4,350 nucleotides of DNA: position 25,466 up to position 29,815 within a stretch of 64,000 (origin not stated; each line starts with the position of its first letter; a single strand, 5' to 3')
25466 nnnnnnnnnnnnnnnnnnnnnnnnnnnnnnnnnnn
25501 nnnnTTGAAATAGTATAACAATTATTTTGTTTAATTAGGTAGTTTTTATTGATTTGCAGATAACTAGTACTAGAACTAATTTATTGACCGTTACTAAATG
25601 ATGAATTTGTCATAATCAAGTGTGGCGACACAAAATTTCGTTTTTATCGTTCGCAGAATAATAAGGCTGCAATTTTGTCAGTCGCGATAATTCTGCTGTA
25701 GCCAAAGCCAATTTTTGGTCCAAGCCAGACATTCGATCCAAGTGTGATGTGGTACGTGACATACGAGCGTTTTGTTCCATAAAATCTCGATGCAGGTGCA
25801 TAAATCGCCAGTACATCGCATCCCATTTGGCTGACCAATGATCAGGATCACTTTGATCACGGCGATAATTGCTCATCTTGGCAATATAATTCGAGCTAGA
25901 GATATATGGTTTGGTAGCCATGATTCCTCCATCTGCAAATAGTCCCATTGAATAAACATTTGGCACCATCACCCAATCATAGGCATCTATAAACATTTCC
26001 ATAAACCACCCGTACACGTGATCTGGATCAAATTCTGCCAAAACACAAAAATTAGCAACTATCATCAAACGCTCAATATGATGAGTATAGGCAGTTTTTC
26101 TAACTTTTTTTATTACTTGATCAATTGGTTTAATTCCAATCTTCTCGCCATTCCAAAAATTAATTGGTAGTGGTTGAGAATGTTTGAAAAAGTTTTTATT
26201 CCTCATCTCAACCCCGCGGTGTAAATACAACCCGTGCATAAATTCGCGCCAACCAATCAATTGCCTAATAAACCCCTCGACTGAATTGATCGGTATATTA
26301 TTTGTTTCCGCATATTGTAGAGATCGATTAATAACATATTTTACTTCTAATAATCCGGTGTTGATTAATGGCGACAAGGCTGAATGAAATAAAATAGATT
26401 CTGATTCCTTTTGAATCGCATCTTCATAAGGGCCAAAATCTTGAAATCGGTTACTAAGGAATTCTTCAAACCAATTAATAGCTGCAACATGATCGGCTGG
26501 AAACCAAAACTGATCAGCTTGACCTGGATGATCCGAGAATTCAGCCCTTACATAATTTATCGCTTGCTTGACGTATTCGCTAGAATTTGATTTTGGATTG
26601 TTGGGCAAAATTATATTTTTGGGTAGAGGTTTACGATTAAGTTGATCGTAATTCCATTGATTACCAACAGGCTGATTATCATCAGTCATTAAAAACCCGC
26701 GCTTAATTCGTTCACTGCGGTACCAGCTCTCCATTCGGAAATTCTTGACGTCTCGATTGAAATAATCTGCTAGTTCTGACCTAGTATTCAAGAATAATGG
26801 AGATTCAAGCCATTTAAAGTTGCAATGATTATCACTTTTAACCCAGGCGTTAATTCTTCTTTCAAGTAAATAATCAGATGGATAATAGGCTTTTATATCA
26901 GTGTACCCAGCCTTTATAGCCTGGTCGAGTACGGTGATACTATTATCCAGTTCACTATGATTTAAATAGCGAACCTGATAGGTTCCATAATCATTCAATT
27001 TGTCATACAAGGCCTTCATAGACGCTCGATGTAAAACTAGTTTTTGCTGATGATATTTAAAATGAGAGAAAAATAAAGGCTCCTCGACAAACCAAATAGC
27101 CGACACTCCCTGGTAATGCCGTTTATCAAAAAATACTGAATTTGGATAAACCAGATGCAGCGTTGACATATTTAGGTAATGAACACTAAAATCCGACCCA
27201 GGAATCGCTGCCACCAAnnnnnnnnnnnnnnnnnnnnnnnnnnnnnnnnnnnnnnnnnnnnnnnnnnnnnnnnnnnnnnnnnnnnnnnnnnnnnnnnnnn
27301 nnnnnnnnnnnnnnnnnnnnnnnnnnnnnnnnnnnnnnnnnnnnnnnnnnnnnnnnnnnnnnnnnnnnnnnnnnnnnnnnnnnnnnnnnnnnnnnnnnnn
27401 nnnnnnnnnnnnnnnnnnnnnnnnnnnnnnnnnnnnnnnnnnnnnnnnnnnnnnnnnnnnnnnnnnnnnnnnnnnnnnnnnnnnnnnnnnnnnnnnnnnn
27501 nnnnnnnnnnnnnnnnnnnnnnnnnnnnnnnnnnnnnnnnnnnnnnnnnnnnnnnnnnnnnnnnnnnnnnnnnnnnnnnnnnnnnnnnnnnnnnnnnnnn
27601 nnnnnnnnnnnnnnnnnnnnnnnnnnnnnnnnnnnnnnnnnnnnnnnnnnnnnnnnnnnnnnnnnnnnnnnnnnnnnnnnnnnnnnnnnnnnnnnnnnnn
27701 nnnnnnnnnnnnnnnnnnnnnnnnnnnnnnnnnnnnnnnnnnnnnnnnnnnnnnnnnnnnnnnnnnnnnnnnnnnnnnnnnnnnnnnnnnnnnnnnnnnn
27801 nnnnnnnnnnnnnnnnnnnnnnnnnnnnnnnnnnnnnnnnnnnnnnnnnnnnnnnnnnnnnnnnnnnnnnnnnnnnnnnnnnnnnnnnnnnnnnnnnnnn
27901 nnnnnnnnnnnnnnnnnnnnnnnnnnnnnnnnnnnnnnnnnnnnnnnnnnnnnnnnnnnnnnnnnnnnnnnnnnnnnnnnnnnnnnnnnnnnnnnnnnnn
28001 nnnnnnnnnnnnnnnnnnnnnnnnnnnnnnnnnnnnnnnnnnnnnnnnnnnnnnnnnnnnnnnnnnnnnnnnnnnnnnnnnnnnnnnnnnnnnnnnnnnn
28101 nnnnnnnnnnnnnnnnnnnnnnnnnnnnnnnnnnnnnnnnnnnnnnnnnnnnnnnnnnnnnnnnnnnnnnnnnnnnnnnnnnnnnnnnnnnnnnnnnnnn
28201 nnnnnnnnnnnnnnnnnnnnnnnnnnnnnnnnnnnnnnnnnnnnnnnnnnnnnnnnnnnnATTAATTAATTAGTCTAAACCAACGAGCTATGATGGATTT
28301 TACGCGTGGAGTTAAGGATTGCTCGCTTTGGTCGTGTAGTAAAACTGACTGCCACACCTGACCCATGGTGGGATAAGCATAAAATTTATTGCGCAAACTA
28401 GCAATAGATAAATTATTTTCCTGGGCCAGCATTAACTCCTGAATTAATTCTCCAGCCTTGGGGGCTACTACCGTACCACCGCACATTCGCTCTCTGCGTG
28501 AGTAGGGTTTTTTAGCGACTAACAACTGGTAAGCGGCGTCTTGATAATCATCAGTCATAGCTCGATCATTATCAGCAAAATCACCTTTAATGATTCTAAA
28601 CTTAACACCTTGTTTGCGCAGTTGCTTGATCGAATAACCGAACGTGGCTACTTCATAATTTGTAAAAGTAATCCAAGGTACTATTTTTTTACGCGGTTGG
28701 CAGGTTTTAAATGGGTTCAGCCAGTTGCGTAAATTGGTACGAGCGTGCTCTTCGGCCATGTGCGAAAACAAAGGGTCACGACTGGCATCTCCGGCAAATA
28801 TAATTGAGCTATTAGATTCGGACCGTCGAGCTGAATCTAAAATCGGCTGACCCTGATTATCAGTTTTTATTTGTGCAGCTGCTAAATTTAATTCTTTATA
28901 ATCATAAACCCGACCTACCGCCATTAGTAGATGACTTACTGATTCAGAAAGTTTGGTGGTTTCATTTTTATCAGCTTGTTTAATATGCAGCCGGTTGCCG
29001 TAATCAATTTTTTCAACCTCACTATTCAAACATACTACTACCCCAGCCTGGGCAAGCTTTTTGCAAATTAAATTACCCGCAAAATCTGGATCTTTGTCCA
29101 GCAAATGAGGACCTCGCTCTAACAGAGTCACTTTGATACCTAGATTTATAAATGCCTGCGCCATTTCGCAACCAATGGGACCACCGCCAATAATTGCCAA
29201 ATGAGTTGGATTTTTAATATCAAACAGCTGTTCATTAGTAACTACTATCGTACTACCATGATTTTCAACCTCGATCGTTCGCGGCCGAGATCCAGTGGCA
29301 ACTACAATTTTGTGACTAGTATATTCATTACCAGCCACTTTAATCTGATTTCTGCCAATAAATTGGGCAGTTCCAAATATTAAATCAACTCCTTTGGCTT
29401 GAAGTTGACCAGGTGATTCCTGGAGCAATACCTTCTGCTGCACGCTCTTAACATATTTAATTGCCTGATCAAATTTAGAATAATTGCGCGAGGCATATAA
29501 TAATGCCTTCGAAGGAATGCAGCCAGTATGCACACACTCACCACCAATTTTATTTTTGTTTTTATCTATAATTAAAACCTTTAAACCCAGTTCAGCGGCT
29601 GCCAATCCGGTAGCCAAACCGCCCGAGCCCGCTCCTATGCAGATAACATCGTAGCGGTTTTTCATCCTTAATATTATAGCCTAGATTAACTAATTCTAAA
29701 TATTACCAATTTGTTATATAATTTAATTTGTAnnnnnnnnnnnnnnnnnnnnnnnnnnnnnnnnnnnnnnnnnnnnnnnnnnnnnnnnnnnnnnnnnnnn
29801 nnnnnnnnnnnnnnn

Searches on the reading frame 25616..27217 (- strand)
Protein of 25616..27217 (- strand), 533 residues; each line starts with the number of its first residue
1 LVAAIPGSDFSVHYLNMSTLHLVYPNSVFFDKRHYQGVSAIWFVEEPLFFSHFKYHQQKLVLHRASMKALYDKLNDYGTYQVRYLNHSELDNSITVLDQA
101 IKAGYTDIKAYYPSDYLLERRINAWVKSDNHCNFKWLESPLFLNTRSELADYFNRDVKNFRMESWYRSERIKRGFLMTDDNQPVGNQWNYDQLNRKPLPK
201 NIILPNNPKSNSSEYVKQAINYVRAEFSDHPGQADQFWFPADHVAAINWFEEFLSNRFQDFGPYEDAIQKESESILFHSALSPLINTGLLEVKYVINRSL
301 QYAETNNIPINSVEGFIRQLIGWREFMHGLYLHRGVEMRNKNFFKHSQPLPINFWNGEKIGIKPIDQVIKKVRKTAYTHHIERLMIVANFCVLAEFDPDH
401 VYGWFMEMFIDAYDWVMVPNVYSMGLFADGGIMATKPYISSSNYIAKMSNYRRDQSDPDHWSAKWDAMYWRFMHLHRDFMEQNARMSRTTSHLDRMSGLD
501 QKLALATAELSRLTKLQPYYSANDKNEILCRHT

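Call 27: search_protein_families(library=pfam, proteins=[window:25616-27217:-], max_evalue=0.001)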
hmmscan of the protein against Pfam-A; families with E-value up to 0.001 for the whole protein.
window:25616-27217:- (533 aa): 2 families
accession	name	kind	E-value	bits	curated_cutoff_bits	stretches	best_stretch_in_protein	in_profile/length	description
PF04244.19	DPRP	-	3e-47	161.8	22.1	1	35-239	15-224/224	Deoxyribodipyrimidine photo-lyase-related protein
PF03441.19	FAD_binding_7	-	0.00096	19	27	0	320-429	4-118/203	FAD binding domain of DNA photolyase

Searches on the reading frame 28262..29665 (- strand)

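Call 28: search_protein_families(library=pfam, proteins=[window:28262-29665:-], max_evalue=0.001)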
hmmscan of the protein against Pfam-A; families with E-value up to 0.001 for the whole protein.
window:28262-29665:- (467 aa): 16 families
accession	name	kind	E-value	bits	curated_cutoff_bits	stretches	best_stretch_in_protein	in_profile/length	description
PF07992.20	Pyr_redox_2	-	1.1e-47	163.3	26.1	1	5-307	1-290/291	Pyridine nucleotide-disulphide oxidoreductase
PF02852.28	Pyr_redox_dim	-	3.4e-21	75.9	25.3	1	329-438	1-106/110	Pyridine nucleotide-disulphide oxidoreductase, dimerisation domain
PF00070.33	Pyr_redox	-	3.5e-18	66.3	22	1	155-224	1-70/82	Pyridine nucleotide-disulphide oxidoreductase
PF13738.12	Pyr_redox_3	-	1.8e-15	57.4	30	1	107-285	115-298/305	Pyridine nucleotide-disulphide oxidoreductase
PF13450.12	NAD_binding_8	-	3.1e-09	37.4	21.9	1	10-44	2-35/68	NAD(P)-binding Rossmann-like domain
PF12831.13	FAD_oxidored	-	4.8e-09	36.5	27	1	6-54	1-48/416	FAD dependent oxidoreductase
PF01266.30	DAO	-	2e-08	34.6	27.9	0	6-36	1-31/353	FAD dependent oxidoreductase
PF01134.28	GIDA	-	7.3e-08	32.3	22.1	0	6-54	1-45/391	Glucose inhibited division protein A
PF03486.20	HI0933_like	-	3.8e-07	30.2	50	0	6-38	2-34/244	HI0933-like protein Rossmann domain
PF01494.25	FAD_binding_3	-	1.5e-06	28.2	22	0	155-185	3-33/349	FAD binding domain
PF01262.27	AlaDh_PNT_C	-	3.7e-06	27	23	0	152-198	27-74/214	Alanine dehydrogenase/PNT, C-terminal domain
PF02737.24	3HCDH_N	-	5e-06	27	22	0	156-198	2-44/180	3-hydroxyacyl-CoA dehydrogenase, NAD binding domain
PF05834.18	Lycopene_cycl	-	1.5e-05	24.7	23.4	0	156-189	2-37/380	Lycopene cyclase protein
PF00890.30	FAD_binding_2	-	2e-05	24.4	20.4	1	6-39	1-34/414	FAD binding domain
PF01946.23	Thi4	-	5.2e-05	23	26.2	0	5-44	18-57/235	Thi4 family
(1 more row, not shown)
